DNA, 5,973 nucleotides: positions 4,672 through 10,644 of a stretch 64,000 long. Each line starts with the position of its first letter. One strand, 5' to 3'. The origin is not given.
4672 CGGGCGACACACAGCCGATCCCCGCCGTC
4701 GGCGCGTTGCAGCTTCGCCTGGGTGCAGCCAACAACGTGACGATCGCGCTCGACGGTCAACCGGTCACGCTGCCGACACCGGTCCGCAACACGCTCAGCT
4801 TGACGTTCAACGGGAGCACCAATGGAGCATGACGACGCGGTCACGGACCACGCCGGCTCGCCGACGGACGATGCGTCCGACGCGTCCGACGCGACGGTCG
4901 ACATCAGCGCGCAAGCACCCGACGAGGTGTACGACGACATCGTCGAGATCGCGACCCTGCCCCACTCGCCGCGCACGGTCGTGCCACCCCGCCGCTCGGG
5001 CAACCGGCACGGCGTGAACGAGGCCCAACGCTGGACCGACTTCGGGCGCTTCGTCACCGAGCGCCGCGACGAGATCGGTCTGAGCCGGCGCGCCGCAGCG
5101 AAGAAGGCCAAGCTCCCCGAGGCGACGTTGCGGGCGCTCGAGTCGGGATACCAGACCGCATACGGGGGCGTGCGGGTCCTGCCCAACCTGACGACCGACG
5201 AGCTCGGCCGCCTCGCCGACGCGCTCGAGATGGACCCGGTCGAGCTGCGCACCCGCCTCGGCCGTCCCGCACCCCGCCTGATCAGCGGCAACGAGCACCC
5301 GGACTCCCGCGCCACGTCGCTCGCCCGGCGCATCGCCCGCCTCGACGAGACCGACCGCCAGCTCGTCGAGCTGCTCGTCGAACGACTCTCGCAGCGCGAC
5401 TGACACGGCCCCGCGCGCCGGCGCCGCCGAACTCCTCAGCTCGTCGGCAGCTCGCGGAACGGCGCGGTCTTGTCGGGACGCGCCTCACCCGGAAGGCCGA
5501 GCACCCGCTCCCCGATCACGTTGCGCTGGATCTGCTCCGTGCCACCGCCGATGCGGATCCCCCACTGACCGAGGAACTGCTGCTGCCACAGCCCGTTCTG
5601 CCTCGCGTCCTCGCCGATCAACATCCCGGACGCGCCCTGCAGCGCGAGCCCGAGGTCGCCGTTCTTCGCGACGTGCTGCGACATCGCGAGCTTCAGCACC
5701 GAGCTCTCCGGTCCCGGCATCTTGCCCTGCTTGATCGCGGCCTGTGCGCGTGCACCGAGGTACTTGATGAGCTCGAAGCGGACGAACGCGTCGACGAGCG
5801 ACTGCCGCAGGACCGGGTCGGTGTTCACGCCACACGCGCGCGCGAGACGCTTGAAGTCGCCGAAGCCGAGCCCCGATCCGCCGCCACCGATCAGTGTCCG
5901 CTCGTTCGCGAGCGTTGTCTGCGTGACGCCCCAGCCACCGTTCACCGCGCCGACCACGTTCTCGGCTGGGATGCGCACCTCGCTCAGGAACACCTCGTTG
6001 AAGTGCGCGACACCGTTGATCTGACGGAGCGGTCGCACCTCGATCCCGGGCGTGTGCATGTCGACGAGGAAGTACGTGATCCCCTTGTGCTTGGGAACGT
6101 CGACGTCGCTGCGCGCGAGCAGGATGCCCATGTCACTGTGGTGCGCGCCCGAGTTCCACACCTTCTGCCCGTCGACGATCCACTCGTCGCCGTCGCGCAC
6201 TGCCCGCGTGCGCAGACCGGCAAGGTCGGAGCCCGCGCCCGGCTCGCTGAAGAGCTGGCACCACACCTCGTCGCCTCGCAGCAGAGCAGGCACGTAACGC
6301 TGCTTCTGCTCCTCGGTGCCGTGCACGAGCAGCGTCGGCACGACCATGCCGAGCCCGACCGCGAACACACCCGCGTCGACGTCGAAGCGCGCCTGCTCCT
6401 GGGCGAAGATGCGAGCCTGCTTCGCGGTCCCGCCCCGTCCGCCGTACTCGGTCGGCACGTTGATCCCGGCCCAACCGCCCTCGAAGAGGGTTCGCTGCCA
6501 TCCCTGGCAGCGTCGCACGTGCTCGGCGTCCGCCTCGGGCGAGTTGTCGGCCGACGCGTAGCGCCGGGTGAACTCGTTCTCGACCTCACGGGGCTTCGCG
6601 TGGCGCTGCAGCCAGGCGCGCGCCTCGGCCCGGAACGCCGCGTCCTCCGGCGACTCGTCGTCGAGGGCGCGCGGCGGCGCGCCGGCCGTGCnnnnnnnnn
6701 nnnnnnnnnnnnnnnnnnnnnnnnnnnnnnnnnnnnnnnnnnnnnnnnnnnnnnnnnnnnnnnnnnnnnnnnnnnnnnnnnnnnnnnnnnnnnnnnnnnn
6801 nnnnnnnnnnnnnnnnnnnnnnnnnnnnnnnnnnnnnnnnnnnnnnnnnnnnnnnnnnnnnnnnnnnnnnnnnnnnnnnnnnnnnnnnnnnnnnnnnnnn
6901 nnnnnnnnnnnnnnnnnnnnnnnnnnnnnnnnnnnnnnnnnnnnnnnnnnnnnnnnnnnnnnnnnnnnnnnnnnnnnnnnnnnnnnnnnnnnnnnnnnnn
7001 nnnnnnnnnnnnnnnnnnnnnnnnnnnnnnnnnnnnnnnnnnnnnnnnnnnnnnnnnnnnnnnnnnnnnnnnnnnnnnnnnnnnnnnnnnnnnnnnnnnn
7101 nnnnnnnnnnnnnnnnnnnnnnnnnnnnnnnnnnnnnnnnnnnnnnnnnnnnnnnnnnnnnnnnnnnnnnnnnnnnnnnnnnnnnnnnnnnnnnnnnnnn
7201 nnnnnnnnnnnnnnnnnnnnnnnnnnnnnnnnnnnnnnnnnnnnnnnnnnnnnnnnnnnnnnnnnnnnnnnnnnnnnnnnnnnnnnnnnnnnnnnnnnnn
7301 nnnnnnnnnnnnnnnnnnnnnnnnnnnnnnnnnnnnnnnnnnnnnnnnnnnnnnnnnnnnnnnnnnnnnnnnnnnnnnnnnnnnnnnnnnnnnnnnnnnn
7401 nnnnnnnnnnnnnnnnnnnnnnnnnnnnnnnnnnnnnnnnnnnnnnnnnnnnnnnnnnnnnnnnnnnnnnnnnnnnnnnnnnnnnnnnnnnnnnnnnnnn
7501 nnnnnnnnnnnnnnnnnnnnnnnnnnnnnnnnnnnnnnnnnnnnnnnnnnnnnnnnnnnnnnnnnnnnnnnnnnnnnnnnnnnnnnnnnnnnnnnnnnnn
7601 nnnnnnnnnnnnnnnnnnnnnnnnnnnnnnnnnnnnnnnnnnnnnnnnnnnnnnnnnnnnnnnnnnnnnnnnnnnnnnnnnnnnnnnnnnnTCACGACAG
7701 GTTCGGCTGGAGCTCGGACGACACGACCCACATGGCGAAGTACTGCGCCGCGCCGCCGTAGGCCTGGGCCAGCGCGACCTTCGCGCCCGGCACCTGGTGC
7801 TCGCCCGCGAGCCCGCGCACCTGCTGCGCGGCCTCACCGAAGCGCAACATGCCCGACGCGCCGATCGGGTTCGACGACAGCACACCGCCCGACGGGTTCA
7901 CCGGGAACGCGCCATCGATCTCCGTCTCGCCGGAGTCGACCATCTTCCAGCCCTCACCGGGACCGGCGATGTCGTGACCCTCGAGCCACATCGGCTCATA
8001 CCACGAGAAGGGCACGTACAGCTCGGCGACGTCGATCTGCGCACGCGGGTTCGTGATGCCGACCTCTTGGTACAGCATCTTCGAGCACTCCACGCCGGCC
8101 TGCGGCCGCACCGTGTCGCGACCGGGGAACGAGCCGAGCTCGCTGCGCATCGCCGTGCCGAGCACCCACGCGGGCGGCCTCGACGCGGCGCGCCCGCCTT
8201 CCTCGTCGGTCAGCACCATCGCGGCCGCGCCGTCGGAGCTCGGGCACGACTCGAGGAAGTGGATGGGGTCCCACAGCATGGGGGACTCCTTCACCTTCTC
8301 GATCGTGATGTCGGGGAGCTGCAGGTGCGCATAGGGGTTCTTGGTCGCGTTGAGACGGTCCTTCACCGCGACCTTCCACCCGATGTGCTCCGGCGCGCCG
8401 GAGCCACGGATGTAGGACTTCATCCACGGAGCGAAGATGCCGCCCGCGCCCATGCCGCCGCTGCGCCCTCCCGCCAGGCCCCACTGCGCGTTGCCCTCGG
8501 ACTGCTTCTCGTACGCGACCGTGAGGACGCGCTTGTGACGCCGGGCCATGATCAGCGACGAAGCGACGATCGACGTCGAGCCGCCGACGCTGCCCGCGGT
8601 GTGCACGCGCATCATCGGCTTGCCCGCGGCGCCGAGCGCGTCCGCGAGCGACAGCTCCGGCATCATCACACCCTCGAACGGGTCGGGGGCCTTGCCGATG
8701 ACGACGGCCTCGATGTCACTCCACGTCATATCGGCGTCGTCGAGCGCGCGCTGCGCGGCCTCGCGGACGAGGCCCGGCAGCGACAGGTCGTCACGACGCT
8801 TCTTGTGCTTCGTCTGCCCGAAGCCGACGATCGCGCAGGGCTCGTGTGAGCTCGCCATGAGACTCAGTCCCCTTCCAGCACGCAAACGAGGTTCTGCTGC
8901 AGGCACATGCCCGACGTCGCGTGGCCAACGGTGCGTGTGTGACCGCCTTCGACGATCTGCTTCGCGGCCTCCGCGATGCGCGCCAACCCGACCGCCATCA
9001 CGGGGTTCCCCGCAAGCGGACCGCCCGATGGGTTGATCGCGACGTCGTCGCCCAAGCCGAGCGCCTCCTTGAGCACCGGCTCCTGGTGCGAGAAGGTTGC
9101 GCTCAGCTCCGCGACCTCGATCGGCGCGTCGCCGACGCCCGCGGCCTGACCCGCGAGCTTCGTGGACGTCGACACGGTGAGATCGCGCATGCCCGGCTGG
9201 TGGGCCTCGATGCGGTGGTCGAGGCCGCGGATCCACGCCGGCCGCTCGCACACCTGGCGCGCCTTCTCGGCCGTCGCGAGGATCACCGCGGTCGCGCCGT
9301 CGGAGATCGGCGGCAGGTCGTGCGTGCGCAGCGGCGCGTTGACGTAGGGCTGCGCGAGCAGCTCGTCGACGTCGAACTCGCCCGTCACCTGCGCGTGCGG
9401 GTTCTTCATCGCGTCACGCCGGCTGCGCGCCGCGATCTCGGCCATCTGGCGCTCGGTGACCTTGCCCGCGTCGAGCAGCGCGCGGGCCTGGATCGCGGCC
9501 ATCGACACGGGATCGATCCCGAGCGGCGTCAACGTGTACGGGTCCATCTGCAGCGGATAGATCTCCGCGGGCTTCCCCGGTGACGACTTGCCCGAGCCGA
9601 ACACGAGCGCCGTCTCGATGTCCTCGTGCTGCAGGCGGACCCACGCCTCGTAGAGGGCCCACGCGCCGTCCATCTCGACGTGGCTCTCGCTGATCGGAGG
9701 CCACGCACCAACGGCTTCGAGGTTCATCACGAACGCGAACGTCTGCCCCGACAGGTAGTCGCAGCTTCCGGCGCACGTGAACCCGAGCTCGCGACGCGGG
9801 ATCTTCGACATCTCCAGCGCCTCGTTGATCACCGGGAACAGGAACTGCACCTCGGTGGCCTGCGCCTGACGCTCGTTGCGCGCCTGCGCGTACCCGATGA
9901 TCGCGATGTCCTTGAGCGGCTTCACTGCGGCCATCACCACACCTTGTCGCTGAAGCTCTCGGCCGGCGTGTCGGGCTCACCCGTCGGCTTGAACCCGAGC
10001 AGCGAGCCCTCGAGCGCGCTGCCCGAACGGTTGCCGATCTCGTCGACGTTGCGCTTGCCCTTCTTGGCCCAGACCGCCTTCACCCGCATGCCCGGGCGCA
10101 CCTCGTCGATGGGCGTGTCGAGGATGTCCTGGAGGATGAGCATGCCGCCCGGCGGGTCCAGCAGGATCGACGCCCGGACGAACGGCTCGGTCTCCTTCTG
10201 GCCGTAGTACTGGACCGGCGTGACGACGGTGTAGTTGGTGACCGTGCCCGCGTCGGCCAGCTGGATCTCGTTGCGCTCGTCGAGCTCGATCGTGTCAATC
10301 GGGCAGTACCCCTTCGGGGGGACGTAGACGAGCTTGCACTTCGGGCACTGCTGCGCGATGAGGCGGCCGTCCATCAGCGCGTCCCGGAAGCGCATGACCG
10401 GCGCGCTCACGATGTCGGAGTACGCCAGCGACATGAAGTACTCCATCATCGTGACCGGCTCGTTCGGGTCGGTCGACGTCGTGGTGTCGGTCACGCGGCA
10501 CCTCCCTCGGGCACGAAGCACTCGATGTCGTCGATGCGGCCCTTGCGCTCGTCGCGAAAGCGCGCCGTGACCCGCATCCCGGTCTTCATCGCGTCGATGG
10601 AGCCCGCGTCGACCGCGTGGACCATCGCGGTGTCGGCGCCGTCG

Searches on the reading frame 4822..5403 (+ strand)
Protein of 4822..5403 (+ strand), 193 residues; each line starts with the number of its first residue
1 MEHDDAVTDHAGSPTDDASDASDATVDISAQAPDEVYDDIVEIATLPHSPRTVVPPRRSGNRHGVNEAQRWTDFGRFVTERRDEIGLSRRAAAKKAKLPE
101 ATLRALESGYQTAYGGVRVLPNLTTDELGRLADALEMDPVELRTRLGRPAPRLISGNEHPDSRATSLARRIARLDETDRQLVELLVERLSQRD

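Call 11: search_protein_families(library=pfam, proteins=[window:4822-5403:+])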
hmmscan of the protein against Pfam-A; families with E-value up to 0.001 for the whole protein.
window:4822-5403:+ (193 aa): 3 families
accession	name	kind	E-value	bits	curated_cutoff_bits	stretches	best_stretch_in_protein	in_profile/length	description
PF13560.12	HTH_31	-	1.5e-05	25.6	27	1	73-143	1-62/64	Helix-turn-helix domain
PF01381.28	HTH_3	-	0.00019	21.8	23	0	80-111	3-34/55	Helix-turn-helix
PF13413.12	HTH_25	-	0.00098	19.3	24.6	0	80-109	4-33/62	Helix-turn-helix domain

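Call 64: find_encoding_contigs(protein=window:4822-5403:+, flank=10000, max_places=2)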
Protein window:4822-5403:+ (193 aa): 6 contigs read that carry it; 2 places shown.
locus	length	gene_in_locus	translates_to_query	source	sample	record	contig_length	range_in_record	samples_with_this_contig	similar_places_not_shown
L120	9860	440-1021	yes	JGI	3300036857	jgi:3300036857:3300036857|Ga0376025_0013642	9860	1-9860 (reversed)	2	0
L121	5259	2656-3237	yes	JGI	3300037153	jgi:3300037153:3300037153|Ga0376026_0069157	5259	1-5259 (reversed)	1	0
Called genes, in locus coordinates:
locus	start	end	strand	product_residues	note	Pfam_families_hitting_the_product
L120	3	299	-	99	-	?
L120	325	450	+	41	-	-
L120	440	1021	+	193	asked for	PF13560:HTH_31 (weak)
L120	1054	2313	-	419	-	PF02771:Acyl-CoA_dh_N, PF02770:Acyl-CoA_dh_M, PF00441:Acyl-CoA_dh_1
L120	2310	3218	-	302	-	PF00106:adh_short, PF08659:KR, PF13561:adh_short_C2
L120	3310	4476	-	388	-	PF00108:Thiolase_N (faint), PF22691:Thiolase_C_1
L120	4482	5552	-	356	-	PF22691:Thiolase_C_1 (faint)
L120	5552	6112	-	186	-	PF12172:zf-ChsH2, PF01796:OB_ChsH2_C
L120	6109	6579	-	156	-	PF01796:OB_ChsH2_C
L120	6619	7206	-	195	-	PF00440:TetR_N, PF17925:TetR_C_20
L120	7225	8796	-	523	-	PF03816:LytR_cpsA_psr, PF13399:LytR_C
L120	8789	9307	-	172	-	PF01451:LMWPc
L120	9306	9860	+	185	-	?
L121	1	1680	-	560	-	?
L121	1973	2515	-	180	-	-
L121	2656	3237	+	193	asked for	PF13560:HTH_31 (weak)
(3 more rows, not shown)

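Call 68: search_protein_families(library=ncbifam, proteins=[window:4822-5403:+], max_evalue=0.01)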
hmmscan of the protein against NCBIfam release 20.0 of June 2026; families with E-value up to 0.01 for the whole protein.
window:4822-5403:+ (193 aa): 1 family
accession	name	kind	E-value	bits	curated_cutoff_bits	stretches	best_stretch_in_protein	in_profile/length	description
NF006015.0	PRK08154.1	subfamily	0.0056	15.9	204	1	65-110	22-67/314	anaerobic benzoate catabolism transcriptional regulator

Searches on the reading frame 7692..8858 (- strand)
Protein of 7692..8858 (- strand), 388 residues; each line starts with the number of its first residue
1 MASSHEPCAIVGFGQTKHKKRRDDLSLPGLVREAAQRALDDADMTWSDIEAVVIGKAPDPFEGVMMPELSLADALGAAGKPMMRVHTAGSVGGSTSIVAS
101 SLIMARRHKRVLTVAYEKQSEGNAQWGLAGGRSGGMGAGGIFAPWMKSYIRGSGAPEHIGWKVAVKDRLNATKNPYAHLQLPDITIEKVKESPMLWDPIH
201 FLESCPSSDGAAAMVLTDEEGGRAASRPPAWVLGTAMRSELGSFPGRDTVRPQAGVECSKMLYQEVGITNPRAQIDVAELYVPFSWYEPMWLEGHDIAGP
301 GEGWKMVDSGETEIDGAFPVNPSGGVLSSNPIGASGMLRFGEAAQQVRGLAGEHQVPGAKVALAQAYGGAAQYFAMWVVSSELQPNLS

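Call 24: search_protein_families(library=pfam, proteins=[window:7692-8858:-])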
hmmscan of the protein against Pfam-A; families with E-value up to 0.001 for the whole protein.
window:7692-8858:- (388 aa): 2 families
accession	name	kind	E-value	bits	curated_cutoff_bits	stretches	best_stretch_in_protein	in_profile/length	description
PF22691.2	Thiolase_C_1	-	8.5e-30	103.8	28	1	253-378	18-141/144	Thiolase C-terminal domain-like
PF00108.29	Thiolase_N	-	5e-06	26.5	26.4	0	9-121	2-117/260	Thiolase, N-terminal domain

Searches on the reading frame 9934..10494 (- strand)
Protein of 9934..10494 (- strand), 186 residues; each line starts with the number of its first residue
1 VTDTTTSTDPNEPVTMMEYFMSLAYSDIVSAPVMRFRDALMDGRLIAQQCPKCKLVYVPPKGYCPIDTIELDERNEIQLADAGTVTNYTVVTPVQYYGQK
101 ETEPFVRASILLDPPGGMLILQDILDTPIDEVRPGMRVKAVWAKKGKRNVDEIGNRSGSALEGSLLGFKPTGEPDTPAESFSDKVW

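Call 24: search_protein_families(library=pfam, proteins=[window:9934-10494:-])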
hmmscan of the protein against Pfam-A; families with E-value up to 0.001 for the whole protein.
window:9934-10494:- (186 aa): 2 families
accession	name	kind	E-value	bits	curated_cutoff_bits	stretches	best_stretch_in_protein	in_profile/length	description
PF01796.24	OB_ChsH2_C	-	1.7e-09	37.9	27.1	1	77-142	2-64/65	ChsH2, C-terminal OB-fold domain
PF12172.15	zf-ChsH2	-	3e-09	36.9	23.2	1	37-65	1-29/37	ChsH2, rubredoxin-like zinc ribbon domain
